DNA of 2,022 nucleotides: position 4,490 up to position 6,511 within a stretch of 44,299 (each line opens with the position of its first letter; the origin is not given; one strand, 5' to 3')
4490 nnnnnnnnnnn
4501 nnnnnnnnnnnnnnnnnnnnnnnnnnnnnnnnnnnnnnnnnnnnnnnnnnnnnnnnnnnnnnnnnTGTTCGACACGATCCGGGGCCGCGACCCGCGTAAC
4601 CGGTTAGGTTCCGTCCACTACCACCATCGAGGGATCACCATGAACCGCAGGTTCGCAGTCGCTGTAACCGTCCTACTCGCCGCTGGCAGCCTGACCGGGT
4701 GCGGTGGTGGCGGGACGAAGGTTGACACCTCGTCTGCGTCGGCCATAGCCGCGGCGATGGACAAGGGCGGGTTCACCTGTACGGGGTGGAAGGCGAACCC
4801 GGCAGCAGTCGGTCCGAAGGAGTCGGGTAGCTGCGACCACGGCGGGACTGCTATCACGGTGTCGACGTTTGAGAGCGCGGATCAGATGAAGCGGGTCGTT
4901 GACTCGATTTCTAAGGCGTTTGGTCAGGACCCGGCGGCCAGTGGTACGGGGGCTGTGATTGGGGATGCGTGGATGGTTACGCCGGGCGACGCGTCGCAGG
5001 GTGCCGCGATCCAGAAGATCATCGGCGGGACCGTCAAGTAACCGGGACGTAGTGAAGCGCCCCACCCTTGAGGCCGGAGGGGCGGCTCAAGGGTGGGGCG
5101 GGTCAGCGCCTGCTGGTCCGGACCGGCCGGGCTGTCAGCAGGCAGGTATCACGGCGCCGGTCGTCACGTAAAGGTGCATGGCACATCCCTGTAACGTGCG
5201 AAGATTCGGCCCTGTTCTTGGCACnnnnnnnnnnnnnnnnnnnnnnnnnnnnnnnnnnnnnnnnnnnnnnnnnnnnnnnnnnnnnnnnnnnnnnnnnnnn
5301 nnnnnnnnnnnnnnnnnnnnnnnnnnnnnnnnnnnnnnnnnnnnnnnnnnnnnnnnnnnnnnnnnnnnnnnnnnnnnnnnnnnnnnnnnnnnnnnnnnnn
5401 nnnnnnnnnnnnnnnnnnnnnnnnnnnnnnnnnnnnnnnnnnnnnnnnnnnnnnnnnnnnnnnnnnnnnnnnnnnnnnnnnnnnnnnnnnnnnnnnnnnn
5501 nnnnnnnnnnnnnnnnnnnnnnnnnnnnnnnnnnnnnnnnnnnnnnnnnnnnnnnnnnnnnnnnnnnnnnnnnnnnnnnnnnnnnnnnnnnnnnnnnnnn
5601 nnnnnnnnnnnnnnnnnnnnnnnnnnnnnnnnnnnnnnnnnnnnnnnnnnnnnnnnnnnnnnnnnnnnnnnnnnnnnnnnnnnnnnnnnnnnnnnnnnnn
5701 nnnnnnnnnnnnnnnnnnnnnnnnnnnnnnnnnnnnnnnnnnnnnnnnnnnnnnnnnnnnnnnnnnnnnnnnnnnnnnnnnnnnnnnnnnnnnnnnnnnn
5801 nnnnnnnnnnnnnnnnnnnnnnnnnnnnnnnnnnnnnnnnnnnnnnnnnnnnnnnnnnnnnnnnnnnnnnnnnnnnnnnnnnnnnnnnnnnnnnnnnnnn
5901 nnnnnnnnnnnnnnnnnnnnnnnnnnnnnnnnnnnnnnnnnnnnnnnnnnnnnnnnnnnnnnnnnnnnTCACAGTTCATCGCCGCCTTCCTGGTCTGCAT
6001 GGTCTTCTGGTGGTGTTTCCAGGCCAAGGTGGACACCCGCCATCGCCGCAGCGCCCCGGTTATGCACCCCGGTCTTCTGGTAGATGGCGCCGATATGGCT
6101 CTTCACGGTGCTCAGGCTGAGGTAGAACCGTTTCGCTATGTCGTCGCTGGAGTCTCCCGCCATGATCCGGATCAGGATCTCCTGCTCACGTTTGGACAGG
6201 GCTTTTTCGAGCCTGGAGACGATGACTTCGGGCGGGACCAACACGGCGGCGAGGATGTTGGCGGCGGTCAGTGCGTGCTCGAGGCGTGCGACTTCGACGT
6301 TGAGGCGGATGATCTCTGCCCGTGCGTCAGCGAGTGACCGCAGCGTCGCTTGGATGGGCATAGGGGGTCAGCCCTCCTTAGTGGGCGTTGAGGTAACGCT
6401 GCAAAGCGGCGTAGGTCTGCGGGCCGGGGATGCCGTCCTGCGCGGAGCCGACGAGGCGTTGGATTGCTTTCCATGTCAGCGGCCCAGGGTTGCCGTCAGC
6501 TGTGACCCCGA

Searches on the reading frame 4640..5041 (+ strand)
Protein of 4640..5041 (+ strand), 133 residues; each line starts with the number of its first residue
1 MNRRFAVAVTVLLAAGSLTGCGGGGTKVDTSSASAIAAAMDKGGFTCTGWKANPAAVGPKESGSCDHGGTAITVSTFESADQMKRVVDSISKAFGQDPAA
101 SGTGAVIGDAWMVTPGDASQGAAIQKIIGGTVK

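Call 5: search_protein_families(library=pfam, proteins=[window:4640-5041:+], max_evalue=0.01)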
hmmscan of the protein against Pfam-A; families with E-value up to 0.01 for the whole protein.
window:4640-5041:+ (133 aa): 0 families

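Call 57: search_protein_families(library=phrogs, proteins=[window:4640-5041:+], max_evalue=0.001)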
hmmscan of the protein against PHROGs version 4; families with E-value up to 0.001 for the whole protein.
window:4640-5041:+ (133 aa): 0 families

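Call 81: search_protein_families(library=pfam, proteins=[window:4640-5041:+], max_evalue=1)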
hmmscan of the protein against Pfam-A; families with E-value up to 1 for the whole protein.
window:4640-5041:+ (133 aa): 2 families
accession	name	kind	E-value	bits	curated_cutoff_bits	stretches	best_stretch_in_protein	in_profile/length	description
PF14030.11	DUF4245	-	0.051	14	30.1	1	48-120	63-135/165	Protein of unknown function (DUF4245)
PF21011.2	CetZ_C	-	0.089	12.7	21.6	1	1-91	11-93/180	Tubulin-like CetZ, C-terminal domain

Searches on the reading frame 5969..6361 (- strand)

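Call 81: search_protein_families(library=pfam, proteins=[window:5969-6361:-], max_evalue=1)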
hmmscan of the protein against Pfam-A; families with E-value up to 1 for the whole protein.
window:5969-6361:- (130 aa): 8 families
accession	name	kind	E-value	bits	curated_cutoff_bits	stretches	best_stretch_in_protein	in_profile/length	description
PF00196.25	GerE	-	2.3e-14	53.2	23.5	1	54-107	2-55/57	Bacterial regulatory proteins, luxR family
PF08281.18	Sigma70_r4_2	-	0.00048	20.2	25.7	1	54-90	10-47/54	Sigma-70, region 4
PF02796.21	HTH_7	-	0.019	15.5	23.8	1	55-87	6-39/45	Helix-turn-helix domain of resolvase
PF04545.22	Sigma70_r4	-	0.02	14.9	24.1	1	54-90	4-41/50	Sigma-70, region 4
PF07638.17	Sigma70_ECF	-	0.053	13.8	21.1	1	48-97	130-179/185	ECF sigma factor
PF13412.12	HTH_24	-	0.084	12.9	21.9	1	72-90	20-38/48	Winged helix-turn-helix DNA-binding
PF14493.12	HTH_40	-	0.11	13.2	27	1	68-95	11-38/89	Helix-turn-helix domain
PF14085.11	DUF4265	-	0.15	12.5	27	1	6-64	53-113/115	Domain of unknown function (DUF4265)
